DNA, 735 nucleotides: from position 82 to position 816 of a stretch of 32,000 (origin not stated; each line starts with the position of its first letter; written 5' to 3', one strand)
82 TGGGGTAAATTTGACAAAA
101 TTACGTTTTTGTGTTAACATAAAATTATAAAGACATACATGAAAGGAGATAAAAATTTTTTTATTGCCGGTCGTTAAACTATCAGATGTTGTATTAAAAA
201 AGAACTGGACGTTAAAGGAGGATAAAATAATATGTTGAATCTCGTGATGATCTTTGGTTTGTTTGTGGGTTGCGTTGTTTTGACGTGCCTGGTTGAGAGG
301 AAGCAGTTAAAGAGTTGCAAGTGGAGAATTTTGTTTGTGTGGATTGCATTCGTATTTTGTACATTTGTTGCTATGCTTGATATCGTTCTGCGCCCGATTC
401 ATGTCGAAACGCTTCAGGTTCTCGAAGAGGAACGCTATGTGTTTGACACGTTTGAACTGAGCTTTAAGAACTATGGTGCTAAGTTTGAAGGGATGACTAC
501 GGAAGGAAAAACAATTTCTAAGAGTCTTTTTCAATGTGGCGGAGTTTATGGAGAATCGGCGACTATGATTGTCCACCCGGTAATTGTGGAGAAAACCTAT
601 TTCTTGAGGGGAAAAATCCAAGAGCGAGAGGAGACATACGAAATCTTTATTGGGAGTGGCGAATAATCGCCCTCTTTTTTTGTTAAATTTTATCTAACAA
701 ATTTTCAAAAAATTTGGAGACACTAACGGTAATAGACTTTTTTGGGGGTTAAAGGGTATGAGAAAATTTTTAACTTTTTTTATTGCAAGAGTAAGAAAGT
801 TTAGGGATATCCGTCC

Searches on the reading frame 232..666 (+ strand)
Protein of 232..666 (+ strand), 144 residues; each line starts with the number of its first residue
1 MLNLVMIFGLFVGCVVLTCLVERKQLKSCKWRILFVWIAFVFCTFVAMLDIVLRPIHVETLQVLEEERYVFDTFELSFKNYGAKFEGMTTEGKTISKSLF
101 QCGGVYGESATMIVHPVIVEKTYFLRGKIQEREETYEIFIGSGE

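Call 66: find_encoding_contigs(protein=window:232-666:+, flank=10000, max_places=2)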
Protein window:232-666:+ (144 aa): 7 contigs read that carry it; 2 places shown.
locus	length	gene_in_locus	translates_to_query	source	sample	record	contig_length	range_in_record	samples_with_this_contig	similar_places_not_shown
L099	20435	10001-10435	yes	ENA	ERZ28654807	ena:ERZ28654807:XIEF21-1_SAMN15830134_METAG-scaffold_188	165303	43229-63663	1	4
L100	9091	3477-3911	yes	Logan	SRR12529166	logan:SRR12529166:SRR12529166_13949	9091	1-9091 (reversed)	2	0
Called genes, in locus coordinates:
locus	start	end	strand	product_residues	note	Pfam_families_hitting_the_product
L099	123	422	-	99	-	-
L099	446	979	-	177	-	-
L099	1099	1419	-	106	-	-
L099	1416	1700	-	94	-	-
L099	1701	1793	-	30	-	-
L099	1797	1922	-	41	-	-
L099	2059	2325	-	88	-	-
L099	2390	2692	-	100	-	-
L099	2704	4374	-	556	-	-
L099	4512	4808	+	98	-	PF01381:HTH_3, PF12844:HTH_19, PF13560:HTH_31 (weak)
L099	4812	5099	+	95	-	-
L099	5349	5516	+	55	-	-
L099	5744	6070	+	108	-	-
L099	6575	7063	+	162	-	PF00588:SpoU_methylase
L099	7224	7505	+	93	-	PF04505:CD225 (weak)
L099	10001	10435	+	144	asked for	-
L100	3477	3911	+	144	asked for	-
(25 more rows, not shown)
